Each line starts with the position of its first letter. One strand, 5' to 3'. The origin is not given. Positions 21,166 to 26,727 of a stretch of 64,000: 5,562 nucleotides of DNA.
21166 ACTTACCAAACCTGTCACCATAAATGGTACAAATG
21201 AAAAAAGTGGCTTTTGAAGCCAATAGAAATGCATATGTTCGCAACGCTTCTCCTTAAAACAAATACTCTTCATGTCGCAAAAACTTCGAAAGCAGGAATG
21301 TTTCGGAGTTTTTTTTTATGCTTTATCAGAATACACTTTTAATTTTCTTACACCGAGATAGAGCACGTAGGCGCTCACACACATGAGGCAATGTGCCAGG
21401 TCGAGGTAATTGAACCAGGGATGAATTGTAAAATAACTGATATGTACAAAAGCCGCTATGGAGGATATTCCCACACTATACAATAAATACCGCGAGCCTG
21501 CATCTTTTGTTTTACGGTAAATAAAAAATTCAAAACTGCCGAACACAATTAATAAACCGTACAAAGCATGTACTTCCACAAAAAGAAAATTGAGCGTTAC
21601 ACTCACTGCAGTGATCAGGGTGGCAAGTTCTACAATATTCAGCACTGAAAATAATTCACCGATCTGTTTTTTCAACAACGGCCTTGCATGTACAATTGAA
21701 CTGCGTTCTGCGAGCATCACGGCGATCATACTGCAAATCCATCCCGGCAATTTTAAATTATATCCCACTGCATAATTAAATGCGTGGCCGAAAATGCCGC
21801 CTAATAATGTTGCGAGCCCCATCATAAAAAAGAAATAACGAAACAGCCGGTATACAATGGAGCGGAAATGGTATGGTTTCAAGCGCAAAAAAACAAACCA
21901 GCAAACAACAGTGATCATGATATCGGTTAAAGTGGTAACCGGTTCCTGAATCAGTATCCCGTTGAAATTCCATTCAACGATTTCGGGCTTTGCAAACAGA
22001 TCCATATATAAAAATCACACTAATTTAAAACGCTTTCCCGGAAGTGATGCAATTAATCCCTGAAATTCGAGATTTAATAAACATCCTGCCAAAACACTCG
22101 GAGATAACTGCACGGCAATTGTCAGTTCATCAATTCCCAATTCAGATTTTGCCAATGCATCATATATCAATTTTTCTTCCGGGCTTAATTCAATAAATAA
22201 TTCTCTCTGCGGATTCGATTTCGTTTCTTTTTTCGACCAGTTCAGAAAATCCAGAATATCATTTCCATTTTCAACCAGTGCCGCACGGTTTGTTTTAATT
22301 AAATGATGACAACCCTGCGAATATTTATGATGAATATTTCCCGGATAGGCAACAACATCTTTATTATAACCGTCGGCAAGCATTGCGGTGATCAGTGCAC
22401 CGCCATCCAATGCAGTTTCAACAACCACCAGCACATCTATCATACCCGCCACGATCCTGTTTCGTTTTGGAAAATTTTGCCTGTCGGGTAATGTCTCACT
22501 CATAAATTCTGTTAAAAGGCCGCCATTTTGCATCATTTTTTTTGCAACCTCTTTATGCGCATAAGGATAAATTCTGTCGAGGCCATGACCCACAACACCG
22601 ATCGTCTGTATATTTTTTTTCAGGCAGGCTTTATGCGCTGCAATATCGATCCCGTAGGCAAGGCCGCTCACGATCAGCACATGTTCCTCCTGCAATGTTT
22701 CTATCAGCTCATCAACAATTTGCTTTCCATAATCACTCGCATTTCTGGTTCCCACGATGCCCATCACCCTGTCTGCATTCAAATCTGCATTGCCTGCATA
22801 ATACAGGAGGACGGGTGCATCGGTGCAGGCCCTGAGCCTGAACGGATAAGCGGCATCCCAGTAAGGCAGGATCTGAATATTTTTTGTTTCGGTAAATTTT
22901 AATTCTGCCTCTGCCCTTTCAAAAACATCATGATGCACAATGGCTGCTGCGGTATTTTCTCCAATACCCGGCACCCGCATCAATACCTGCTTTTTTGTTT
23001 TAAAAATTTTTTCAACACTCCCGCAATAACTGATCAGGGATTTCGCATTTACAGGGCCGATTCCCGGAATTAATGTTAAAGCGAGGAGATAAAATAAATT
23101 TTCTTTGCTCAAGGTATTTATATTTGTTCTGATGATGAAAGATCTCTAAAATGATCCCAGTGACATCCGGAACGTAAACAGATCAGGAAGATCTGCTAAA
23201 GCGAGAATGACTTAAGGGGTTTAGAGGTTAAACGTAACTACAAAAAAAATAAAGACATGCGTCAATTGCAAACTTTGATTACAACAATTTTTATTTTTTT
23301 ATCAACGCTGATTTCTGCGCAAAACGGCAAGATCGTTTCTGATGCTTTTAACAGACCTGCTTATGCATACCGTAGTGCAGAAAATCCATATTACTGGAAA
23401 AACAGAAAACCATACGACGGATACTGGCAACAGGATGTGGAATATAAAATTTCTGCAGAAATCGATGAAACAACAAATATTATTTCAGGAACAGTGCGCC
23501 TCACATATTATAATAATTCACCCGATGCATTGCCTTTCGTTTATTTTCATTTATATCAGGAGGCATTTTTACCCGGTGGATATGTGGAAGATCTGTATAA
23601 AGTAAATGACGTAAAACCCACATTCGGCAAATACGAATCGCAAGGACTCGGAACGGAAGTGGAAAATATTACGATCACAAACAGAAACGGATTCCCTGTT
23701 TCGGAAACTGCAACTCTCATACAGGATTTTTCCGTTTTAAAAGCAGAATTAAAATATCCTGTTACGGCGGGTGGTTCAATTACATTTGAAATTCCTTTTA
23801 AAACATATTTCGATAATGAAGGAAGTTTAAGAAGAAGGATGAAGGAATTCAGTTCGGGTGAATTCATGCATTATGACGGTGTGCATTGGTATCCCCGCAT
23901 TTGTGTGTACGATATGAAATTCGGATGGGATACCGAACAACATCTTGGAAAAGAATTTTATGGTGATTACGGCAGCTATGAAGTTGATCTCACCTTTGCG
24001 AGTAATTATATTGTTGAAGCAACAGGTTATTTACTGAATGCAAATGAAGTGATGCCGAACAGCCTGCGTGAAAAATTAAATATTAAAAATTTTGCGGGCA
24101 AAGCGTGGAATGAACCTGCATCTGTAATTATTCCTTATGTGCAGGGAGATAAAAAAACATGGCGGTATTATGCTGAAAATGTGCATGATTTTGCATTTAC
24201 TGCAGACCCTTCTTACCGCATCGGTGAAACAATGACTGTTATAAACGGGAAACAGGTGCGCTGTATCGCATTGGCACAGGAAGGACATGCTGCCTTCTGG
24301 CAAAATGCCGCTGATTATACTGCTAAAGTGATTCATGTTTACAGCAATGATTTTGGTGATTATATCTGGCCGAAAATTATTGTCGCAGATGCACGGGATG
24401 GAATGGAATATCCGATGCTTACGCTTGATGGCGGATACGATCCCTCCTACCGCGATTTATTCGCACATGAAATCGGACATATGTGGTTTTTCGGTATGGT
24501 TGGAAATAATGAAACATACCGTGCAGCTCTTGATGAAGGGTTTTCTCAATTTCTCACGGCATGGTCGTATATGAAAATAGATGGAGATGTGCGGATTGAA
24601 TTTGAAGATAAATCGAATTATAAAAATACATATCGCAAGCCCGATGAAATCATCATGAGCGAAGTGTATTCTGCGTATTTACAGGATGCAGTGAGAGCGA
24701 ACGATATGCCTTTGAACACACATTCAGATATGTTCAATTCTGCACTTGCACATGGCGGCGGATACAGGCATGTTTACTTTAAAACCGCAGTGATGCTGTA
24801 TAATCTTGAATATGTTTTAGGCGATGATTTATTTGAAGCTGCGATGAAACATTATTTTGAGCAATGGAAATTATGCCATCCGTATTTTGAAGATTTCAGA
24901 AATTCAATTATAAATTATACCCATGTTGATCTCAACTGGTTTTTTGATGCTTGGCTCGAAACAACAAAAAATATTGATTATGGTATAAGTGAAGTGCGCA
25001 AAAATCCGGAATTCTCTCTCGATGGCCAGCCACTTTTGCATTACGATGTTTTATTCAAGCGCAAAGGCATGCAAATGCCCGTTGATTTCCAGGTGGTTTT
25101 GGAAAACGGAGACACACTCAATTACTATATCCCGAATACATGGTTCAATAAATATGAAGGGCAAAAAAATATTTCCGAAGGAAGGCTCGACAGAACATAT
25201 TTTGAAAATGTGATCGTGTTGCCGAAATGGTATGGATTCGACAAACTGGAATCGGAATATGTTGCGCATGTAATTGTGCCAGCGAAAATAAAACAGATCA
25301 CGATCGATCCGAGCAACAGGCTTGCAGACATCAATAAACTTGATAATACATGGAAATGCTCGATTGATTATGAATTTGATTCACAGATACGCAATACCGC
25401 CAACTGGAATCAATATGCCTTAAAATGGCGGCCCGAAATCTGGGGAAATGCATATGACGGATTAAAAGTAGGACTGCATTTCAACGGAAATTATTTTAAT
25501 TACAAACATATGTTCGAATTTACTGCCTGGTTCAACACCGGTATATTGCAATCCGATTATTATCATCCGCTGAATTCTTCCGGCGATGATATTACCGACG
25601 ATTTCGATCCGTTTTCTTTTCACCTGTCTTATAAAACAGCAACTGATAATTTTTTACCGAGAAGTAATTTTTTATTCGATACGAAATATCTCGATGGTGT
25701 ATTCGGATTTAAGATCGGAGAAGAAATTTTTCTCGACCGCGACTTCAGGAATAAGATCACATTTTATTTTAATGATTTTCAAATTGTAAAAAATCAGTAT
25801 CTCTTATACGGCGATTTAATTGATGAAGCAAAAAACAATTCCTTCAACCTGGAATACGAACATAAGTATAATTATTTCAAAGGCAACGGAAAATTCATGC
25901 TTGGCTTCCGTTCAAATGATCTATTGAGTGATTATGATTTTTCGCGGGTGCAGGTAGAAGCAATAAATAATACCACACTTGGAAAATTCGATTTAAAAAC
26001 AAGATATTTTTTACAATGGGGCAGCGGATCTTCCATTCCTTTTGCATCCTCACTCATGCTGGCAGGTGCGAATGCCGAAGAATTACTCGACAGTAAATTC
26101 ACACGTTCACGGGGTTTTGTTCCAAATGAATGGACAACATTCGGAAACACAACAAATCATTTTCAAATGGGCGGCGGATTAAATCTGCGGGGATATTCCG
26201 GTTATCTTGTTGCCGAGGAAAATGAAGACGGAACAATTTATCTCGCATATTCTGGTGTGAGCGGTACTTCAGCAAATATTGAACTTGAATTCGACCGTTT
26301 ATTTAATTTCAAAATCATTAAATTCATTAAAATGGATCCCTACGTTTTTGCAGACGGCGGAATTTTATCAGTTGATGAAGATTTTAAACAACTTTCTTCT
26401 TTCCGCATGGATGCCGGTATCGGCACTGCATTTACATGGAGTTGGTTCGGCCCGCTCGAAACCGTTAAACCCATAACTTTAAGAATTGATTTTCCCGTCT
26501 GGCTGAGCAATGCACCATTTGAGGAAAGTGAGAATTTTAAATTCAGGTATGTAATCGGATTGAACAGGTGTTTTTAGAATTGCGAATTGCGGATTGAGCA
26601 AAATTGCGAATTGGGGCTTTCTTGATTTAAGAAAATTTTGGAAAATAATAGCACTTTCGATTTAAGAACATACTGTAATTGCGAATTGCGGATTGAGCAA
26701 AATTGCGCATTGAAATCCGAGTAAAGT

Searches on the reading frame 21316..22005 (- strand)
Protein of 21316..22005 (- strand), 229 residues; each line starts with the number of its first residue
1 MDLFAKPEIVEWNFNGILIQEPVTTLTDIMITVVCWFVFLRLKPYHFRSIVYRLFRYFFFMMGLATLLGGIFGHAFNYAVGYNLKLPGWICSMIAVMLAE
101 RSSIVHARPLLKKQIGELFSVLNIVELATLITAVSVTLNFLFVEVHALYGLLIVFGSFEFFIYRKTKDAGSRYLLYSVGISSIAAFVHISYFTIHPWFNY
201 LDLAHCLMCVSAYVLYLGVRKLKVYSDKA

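Call 107: search_protein_families(library=pfam, proteins=[window:21316-22005:-], max_evalue=0.00001)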
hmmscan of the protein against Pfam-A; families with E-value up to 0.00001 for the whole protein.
window:21316-22005:- (229 aa): 1 family
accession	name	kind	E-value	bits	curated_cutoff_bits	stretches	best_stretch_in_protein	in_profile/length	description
PF22285.2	DUF6962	-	4.9e-50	170.8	27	1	23-223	1-197/198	Family of unknown function (DUF6962)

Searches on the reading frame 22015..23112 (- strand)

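Call 107: search_protein_families(library=pfam, proteins=[window:22015-23112:-], max_evalue=0.00001)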
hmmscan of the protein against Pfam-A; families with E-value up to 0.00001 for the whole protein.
window:22015-23112:- (365 aa): 4 families
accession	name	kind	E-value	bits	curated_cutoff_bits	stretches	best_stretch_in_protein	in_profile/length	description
PF02481.21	DNA_processg_A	-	1.2e-72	244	29.6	1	75-279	3-209/212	DNA recombination-mediator protein A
PF17782.7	DprA_WH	-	5.3e-11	42.8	22.9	1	308-360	9-61/61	DprA winged helix domain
PF14520.12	HHH_5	-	6.4e-09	36.6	27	1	11-59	3-52/57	Helix-hairpin-helix domain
PF12826.13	HHH_2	-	2.2e-07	31.4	27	1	15-60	8-53/64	Helix-hairpin-helix motif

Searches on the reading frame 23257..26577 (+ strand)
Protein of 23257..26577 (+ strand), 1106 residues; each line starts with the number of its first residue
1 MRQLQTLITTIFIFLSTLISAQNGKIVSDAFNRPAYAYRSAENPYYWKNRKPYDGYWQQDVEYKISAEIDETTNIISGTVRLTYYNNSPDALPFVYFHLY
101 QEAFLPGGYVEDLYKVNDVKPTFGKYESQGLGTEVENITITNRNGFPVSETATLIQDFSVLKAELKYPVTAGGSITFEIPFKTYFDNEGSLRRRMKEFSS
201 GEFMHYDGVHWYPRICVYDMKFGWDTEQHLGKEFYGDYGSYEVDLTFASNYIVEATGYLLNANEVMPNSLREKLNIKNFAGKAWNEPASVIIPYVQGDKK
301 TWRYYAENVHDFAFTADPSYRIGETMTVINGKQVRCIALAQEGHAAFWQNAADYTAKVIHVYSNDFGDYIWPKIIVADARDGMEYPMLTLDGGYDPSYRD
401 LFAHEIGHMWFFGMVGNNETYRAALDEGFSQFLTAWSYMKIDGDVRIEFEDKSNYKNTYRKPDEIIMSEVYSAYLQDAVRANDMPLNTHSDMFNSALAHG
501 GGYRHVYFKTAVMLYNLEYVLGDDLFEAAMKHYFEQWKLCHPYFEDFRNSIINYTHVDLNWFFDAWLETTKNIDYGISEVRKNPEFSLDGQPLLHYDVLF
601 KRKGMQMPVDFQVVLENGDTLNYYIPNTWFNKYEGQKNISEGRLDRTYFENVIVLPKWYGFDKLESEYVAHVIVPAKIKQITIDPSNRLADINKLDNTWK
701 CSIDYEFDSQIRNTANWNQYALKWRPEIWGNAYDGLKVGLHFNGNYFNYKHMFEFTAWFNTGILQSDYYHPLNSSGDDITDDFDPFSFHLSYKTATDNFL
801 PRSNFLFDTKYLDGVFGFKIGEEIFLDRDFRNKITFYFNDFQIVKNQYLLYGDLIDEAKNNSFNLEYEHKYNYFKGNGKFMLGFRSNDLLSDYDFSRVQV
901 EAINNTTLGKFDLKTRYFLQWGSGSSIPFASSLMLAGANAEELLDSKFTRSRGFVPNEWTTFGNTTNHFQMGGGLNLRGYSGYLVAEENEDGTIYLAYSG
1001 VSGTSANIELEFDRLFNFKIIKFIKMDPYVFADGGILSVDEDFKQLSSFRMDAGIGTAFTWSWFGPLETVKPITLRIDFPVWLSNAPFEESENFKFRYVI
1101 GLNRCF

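Call 6: search_protein_families(library=pfam, proteins=[window:23257-26577:+])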
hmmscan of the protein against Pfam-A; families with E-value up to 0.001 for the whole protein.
window:23257-26577:+ (1106 aa): 1 family
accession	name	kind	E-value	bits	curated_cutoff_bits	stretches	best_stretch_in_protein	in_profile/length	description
PF01433.26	Peptidase_M1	-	8e-12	45.7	27.7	1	400-566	69-218/218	Peptidase family M1 domain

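Call 7: search_protein_families(library=ncbifam, proteins=[window:23257-26577:+])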
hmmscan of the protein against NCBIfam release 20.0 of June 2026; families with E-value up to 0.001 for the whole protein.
window:23257-26577:+ (1106 aa): 2 families
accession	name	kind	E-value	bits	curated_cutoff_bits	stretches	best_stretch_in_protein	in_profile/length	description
TIGR02412.1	pepN_strep_liv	equivalog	6.2e-08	31.4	591.2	1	402-570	291-442/832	aminopeptidase N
TIGR02411.1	leuko_A4_hydro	equivalog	0.00011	21.1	761.7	1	381-552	257-418/600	leukotriene-A(4) hydrolase/aminopeptidase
